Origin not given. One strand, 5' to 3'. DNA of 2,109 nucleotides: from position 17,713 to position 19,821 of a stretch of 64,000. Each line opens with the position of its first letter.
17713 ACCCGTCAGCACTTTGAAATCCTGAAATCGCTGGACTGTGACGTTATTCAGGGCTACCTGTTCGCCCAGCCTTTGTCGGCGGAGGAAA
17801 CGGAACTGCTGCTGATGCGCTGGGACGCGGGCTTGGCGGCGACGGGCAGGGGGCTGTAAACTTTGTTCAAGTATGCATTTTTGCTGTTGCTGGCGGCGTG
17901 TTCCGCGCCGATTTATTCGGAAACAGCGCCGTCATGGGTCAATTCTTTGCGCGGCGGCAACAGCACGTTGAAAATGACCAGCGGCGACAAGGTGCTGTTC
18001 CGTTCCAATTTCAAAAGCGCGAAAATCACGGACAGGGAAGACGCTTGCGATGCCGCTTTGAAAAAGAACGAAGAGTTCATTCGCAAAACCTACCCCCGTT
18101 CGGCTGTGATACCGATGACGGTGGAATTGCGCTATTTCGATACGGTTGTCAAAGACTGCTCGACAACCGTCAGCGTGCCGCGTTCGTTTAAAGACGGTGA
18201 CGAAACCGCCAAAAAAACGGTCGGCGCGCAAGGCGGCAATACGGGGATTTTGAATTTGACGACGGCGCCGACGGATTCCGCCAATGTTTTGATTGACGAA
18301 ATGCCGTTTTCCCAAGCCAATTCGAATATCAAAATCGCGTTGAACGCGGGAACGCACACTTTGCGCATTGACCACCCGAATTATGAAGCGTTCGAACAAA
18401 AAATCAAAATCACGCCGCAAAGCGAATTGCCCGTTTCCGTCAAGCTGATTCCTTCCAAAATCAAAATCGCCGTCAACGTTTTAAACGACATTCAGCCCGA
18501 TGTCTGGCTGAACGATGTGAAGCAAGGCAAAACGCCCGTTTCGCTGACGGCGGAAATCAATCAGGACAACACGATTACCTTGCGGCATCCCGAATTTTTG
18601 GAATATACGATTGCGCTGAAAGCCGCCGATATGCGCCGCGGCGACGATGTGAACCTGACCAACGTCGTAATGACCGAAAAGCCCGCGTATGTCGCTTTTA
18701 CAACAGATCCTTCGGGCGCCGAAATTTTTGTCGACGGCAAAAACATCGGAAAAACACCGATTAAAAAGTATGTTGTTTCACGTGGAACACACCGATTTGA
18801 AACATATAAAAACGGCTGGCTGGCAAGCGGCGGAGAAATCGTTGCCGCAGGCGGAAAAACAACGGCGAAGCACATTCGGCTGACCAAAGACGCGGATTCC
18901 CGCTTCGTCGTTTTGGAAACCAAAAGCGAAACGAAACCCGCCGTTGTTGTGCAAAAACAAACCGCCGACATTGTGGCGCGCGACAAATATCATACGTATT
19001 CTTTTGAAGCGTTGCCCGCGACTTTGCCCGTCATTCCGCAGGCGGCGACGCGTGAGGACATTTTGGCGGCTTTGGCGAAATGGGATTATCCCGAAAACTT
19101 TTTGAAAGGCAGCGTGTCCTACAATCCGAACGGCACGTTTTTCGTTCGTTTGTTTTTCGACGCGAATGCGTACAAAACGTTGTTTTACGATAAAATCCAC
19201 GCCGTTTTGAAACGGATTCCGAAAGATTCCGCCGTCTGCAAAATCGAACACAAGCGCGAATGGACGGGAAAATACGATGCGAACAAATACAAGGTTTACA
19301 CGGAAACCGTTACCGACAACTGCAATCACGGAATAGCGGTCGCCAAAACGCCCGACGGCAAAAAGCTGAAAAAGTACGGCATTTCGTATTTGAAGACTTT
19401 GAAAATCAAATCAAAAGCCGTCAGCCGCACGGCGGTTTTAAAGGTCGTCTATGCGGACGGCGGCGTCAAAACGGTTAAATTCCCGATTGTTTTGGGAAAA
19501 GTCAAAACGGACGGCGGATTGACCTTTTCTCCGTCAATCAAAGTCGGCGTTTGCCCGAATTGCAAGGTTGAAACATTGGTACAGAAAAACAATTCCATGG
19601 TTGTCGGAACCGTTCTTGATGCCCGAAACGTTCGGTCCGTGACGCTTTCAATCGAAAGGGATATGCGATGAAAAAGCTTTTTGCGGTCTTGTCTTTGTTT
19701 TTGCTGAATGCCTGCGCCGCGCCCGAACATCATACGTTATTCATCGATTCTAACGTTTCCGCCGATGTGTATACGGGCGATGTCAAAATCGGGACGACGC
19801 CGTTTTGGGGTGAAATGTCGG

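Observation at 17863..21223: Three translationally coupled lipoproteins (two with PEGA domains) directly downstream of the c-di-GMP enzymes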

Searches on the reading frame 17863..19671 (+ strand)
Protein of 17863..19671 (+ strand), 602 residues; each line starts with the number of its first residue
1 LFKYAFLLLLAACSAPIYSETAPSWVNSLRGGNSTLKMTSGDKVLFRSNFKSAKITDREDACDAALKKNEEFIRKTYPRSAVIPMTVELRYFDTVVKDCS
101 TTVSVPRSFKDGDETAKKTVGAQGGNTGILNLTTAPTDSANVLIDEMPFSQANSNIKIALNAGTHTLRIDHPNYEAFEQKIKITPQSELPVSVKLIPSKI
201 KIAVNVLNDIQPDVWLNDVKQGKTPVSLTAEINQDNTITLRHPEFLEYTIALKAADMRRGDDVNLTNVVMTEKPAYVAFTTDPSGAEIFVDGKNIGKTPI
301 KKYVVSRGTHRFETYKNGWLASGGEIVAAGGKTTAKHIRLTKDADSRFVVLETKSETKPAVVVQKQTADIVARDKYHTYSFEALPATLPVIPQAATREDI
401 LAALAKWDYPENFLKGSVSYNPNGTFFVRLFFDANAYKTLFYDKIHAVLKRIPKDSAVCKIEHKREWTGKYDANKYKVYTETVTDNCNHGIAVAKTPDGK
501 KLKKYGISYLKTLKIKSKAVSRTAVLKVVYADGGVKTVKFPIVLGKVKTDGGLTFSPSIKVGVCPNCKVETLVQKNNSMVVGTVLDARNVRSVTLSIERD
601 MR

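Call 7: search_protein_families(library=pfam, proteins=[window:17863-19671:+], max_evalue=0.01)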
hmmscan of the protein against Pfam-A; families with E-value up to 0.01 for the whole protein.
window:17863-19671:+ (602 aa): 3 families
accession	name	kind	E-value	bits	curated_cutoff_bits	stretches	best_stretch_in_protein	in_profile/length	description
PF08308.17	PEGA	-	1.1e-20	73.7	20.8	2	280-335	7-62/71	PEGA domain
PF22820.2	TcaA_3rd_4th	-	0.0019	18.5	27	0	275-302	3-29/73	TcaA protein 3rd/4th domain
PF13715.12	CarbopepD_reg_2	-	0.0076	16.7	32.2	0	157-202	37-83/88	CarboxypepD_reg-like domain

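Call 8: search_protein_families(library=ncbifam, proteins=[window:17863-19671:+], max_evalue=0.1)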
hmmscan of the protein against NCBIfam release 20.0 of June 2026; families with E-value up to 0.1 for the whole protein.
window:17863-19671:+ (602 aa): 1 family
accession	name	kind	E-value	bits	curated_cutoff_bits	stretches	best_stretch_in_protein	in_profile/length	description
NF047815.1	LIC10124_lipo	equivalog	0.00012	20.8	650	1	272-334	195-257/516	LIC10124 family lipoprotein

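Call 9: find_homologous_proteins(query=window:17863-19671:+)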
Query window:17863-19671:+ (602 aa): 22 proteins with E <= 0.001 among 8000 candidates.
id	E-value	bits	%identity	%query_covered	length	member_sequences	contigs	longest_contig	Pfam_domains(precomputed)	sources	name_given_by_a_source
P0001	0.0e+0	1261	93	100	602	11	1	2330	PF08308.18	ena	-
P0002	0.0e+0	1206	88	100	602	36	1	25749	PF08308.18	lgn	-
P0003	0.0e+0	1117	81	98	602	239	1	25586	PF22820.3,PF08308.18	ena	-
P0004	0.0e+0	1084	82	96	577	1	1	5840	PF22820.3,PF08308.18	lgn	-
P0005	0.0e+0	1078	81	96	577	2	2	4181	PF22820.3,PF08308.18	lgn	-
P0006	6.8e-225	766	59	93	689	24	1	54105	PF08308.18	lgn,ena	-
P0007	2.1e-218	744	58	94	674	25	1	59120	PF08308.18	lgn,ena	-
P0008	1.3e-215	735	57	94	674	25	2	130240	PF08308.18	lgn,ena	-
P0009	9.7e-211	719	54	100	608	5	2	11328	PF08308.18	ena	-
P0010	3.1e-205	701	51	100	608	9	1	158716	PF08308.18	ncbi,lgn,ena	-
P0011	1.2e-204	699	52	100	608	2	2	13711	PF08308.18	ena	-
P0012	2.0e-203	695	51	100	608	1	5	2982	PF12985.14,PF08308.18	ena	-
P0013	5.2e-203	694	52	100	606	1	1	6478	PF08308.18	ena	-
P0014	1.4e-201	689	51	100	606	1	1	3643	PF08308.18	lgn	-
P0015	6.2e-201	687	53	99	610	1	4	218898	PF08308.18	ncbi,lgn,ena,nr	ncbi:MAG: PEGA domain-containing protein [Alphaproteobacteria bacterium]|nr:PEGA domain-containing p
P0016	7.8e-131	455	62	53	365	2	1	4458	PF22820.3,PF08308.18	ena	-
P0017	2.2e-10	58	28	21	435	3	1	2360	PF13715.13,PF08308.18,PF13620.13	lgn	-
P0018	2.5e-9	54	24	37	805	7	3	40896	PF13715.13,PF08308.18,PF03781.23,PF13620.13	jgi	jgi:formylglycine-generating enzyme required for sulfatase activity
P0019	7.6e-9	53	23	39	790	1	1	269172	PF22820.3,PF08308.18,PF16355.12,PF13620.13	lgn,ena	-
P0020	2.1e-7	48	22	36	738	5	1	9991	PF08308.18,PF03781.23,PF13620.13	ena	-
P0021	8.6e-7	46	23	32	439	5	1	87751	PF13715.13,PF12985.14,PF08308.18,PF13620.13,PF07550.18,PF20608.5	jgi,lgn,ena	-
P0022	2.6e-6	44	38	9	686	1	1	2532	PF22820.3,PF08308.18,PF13620.13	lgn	-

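Call 10: find_encoding_contigs(protein=P0015, flank=10000, max_places=3)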
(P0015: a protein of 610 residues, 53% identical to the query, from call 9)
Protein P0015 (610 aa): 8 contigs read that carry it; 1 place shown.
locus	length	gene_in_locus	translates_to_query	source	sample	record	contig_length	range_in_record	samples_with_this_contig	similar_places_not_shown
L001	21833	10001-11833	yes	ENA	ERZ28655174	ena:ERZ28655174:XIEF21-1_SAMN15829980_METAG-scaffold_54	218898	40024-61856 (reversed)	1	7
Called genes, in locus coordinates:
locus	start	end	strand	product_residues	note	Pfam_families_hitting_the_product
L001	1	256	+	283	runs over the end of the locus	PF00590:TP_methylase, PF23016:RsmI_C (weak)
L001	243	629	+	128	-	PF08378:NERD (weak), PF02021:UPF0102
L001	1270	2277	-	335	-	PF02195:ParB_N, PF17762:HTH_ParB, PF23552:ParB_C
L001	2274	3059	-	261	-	PF00142:Fer4_NifH (weak), PF02374:ArsA_ATPase, PF06564:CBP_BcsQ, PF09140:MipZ, PF10609:ParA, PF13614:AAA_31, PF00448:SRP54 (faint), PF01656:CbiA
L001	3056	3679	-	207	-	PF02527:GidB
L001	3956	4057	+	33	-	-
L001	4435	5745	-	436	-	PF01078:Mg_chelatase (faint), PF00004:AAA (weak), PF00006:ATP-synt_ab (faint), PF07728:AAA_5 (faint), PF07724:AAA_2, PF00004:AAA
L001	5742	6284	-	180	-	PF00227:Proteasome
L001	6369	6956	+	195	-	PF00475:IGPD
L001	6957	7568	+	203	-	PF03358:FMN_red (weak), PF12682:Flavodoxin_4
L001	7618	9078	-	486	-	PF01757:Acyl_transf_3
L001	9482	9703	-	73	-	PF00196:GerE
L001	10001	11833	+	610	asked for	PF08308:PEGA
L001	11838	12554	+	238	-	-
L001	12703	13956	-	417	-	PF07498:Rho_N, PF07497:Rho_RNA_bind, PF00006:ATP-synt_ab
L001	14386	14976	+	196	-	PF02545:Maf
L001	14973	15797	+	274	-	PF08501:Shikimate_dh_N, PF01488:Shikimate_DH (weak), PF18317:SDH_C (weak)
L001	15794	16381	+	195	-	PF01121:CoaE, PF13238:AAA_18 (weak)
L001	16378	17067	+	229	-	PF00929:RNase_T, PF13482:RNase_H_2 (faint)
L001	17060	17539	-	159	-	PF02556:SecB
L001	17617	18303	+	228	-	PF04280:Tim44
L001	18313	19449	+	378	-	PF03562:MltA, PF06725:3D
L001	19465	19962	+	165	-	-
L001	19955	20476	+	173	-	PF01713:Smr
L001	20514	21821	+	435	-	PF10396:TrmE_N, PF13521:AAA_28 (faint), PF12631:MnmE_helical, PF00350:Dynamin_N (weak), PF01926:MMR_HSR1, PF02421:FeoB_N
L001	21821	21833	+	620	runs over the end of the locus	PF01134:GIDA, PF12831:FAD_oxidored, PF21680:GIDA_C_1st, PF13932:SAM_GIDA_C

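Call 11: find_encoding_contigs(protein=P0010, flank=10000, max_places=3)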
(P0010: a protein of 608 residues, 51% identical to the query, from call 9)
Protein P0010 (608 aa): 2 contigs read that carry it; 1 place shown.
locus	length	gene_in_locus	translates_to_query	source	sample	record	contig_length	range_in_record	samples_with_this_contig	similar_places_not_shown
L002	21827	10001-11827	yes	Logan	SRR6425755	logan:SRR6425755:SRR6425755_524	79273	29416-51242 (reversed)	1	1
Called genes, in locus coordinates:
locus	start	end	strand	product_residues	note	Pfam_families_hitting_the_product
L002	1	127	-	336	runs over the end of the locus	PF02195:ParB_N, PF17762:HTH_ParB, PF23552:ParB_C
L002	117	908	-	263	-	PF00142:Fer4_NifH (weak), PF02374:ArsA_ATPase, PF06564:CBP_BcsQ, PF09140:MipZ, PF10609:ParA, PF13614:AAA_31, PF01656:CbiA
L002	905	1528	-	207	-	PF02527:GidB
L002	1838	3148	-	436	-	PF00493:MCM (faint), PF00004:AAA (weak), PF07728:AAA_5 (faint), PF07724:AAA_2, PF00004:AAA (weak)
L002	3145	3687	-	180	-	PF00227:Proteasome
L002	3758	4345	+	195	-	PF00475:IGPD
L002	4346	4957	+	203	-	PF03358:FMN_red (weak), PF12682:Flavodoxin_4, PF12641:Flavodoxin_3 (faint), PF12724:Flavodoxin_5 (faint)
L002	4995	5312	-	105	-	-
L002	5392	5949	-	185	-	-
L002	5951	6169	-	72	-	PF05066:HARE-HTH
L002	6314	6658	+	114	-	PF13560:HTH_31 (weak), PF01381:HTH_3, PF13443:HTH_26 (weak)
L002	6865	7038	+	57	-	-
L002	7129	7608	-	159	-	-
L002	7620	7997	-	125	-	PF00126:HTH_1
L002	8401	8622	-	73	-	PF00196:GerE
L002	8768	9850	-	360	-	PF00465:Fe-ADH, PF13685:Fe-ADH_2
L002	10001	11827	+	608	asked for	PF08308:PEGA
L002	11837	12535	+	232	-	-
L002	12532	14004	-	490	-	PF01757:Acyl_transf_3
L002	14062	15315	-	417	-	PF07498:Rho_N, PF07497:Rho_RNA_bind, PF00006:ATP-synt_ab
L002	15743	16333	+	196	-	PF02545:Maf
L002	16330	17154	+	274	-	PF08501:Shikimate_dh_N, PF01488:Shikimate_DH (weak), PF18317:SDH_C (weak)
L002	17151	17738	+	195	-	PF01121:CoaE, PF13238:AAA_18 (weak)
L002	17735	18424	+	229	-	PF00929:RNase_T, PF13482:RNase_H_2 (faint)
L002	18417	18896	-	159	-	PF02556:SecB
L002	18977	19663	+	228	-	PF04280:Tim44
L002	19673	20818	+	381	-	PF03562:MltA, PF06725:3D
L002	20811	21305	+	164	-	-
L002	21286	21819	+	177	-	PF01713:Smr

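Call 12: find_encoding_contigs(protein=P0008, flank=10000, max_places=3)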
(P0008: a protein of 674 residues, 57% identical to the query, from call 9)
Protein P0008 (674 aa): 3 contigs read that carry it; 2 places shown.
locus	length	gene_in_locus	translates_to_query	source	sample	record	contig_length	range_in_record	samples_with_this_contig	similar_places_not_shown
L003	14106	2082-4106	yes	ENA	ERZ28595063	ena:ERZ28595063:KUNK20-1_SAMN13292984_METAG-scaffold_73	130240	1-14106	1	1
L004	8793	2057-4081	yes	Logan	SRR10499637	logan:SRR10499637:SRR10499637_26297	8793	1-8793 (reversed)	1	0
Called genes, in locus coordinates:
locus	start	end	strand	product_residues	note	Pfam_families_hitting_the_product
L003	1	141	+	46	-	?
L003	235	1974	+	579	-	PF00916:Sulfate_transp, PF01740:STAS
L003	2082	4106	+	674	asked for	PF08308:PEGA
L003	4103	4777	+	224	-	-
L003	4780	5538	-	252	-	-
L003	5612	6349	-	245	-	PF01416:PseudoU_synth_1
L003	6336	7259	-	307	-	PF00551:Formyl_trans_N, PF02911:Formyl_trans_C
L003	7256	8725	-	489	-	PF00884:Sulfatase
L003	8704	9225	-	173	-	PF01327:Pep_deformylase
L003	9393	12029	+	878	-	PF01411:tRNA-synt_2c, PF07973:tRNA_SAD, PF02272:DHHA1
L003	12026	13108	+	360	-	PF01168:Ala_racemase_N, PF00842:Ala_racemase_C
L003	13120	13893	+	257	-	PF02405:MlaE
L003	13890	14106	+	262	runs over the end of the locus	PF00005:ABC_tran, PF13304:AAA_21 (faint)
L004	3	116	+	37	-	?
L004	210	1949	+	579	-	PF00916:Sulfate_transp, PF01740:STAS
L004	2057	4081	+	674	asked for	PF08308:PEGA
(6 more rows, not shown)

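Call 13: find_encoding_contigs(protein=P0002, flank=10000, max_places=2)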
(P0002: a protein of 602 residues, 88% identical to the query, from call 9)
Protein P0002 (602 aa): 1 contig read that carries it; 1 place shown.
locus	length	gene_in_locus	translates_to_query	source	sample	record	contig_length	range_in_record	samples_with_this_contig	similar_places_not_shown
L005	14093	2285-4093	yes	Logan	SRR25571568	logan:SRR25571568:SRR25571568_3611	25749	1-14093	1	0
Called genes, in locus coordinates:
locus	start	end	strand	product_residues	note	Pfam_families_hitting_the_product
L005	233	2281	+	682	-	PF00990:GGDEF, PF00563:EAL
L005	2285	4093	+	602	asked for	PF08308:PEGA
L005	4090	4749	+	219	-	-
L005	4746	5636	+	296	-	-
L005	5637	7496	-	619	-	PF01134:GIDA, PF07992:Pyr_redox_2 (faint), PF12831:FAD_oxidored, PF21680:GIDA_C_1st, PF13932:SAM_GIDA_C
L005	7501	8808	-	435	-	PF10396:TrmE_N, PF12631:MnmE_helical, PF00350:Dynamin_N (weak), PF01926:MMR_HSR1, PF02421:FeoB_N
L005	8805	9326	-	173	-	PF01713:Smr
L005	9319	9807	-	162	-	-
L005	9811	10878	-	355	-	PF03562:MltA, PF06725:3D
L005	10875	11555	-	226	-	PF04280:Tim44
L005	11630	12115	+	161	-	PF02556:SecB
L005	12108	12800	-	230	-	PF00929:RNase_T, PF13482:RNase_H_2 (faint)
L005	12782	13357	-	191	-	PF01121:CoaE, PF13238:AAA_18, PF13671:AAA_33 (weak)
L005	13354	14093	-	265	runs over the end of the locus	PF08501:Shikimate_dh_N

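Call 14: find_encoding_contigs(protein=P0003, flank=10000, max_places=2)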
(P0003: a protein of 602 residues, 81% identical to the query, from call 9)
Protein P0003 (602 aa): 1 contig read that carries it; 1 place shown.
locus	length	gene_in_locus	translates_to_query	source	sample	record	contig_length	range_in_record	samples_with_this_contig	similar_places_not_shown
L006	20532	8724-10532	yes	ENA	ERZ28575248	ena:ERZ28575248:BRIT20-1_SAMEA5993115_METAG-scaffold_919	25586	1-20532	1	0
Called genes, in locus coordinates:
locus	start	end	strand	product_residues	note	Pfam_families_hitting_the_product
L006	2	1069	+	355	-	?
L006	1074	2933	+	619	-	PF01134:GIDA, PF12831:FAD_oxidored, PF21680:GIDA_C_1st, PF13932:SAM_GIDA_C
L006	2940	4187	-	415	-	-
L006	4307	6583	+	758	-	PF00989:PAS (faint), PF13426:PAS_9 (weak), PF00990:GGDEF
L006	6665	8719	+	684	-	PF00990:GGDEF, PF00563:EAL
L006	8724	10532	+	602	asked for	PF22820:TcaA_3rd_4th (faint), PF08308:PEGA (weak)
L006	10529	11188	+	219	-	-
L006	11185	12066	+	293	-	-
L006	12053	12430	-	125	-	PF08378:NERD (weak), PF02021:UPF0102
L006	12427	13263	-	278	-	PF00590:TP_methylase, PF23016:RsmI_C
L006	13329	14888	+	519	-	PF04348:LppC, PF13458:Peripla_BP_6, PF01094:ANF_receptor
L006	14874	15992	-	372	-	PF04055:Radical_SAM, PF06969:HemN_C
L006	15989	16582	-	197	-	PF01725:Ham1p_like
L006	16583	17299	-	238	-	PF01138:RNase_PH, PF03725:RNase_PH_C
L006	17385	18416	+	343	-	PF01628:HrcA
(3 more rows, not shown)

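Call 15: find_encoding_contigs(protein=P0006, flank=10000, max_places=2)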
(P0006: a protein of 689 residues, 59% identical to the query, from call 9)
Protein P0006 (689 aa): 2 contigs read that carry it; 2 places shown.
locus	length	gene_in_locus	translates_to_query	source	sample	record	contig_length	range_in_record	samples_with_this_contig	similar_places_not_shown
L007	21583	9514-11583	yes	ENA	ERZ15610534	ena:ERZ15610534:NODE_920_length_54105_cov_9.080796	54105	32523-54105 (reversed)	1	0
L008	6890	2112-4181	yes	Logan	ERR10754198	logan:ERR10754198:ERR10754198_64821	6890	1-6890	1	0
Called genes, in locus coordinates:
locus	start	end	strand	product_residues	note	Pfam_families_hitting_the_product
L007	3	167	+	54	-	?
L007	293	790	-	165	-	-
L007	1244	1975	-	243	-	PF00813:FliP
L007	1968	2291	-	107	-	-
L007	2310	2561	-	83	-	-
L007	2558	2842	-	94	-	PF01312:Bac_export_2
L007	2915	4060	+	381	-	-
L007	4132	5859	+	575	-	PF00664:ABC_membrane, PF00005:ABC_tran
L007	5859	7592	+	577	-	PF00664:ABC_membrane, PF00005:ABC_tran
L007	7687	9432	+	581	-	PF00916:Sulfate_transp, PF01740:STAS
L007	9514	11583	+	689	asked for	PF08308:PEGA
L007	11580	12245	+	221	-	-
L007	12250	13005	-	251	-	-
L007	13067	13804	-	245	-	PF01416:PseudoU_synth_1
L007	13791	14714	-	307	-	PF00551:Formyl_trans_N, PF02911:Formyl_trans_C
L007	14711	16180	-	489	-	PF00884:Sulfatase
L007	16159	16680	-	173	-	PF01327:Pep_deformylase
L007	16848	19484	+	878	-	PF01411:tRNA-synt_2c, PF07973:tRNA_SAD, PF02272:DHHA1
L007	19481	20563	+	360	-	PF01168:Ala_racemase_N, PF00842:Ala_racemase_C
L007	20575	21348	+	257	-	PF02405:MlaE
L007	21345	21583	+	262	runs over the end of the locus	PF00005:ABC_tran, PF13304:AAA_21 (faint)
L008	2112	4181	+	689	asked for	PF08308:PEGA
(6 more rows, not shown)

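Call 28: search_solved_structures(query=A1, max_evalue=10)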
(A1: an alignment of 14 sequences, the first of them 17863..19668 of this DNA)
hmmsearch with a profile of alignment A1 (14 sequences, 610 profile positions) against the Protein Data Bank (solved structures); distinct sequences matched with E-value up to 10: 0.

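Call 32: predict_structure(alignment_id=A1)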
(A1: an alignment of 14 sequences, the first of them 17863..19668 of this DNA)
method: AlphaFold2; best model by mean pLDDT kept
length: 602 residues; sequences in the alignment: 14
mean_pLDDT: 54.9   pTM: 0.31
mean pLDDT of the five models: 54.9, 52.5, 50.0, 47.9, 46.5
residues with pLDDT >= 90: 26; 70-90: 180; 50-70: 95; < 50: 301
segments of 3 or more residues with pLDDT < 50: 1-122, 136-138, 152-154, 272-397, 452-463, 483-514
pLDDT, mean of each block of 10 residues (from residue 1): 43 32 35 34 39 44 47 42 39 34 34 36 60 54 62 57 80 79 78 77 81 91 91 83 73 75 74 37 39 41 31 32 31 26 24 24 21 20 23 41 57 79 85 73 63 43 61 69 39 30 27 54 89 89 75 70 75 85 87 83 36
secondary structure, 60 per line:
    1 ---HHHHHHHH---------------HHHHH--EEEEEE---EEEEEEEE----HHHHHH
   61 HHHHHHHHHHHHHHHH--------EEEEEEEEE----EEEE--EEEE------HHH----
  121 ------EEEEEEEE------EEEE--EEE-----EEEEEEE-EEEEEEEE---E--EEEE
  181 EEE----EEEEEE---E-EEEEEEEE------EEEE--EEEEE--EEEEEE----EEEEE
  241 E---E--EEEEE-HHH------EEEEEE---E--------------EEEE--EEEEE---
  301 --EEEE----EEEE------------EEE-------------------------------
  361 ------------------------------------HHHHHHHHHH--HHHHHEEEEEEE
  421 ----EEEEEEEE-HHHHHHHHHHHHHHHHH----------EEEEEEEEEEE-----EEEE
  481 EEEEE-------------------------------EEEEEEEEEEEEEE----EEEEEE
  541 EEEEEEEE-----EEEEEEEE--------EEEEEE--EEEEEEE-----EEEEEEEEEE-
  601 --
elements in order: H4-11 H27-31 E34-39 E43-50 H55-76 E85-93 E98-101 E104-107 E127-134 E141-144 E147-149 E155-161 E163-170 E177-183 E188-193 E199-206 E213-216 E219-223 E226-231 E236-241 E248-252 E263-268 E287-290 E293-297 E303-306 E311-314 E327-329 H397-406 H409-413 E414-420 E425-432 H434-450 E461-471 E477-485 E517-530 E535-548 E554-561 E570-575 E578-584 E590-599
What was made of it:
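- Checked: The AF2 model shows three consecutive beta-sandwich modules at about residues 125-195, 198-270 and 275-345 (call 32).
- The AF2 model of LipoA is poor (mean pLDDT 54.9), and the N-domain and much of the C-domain are unresolved (call 32).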
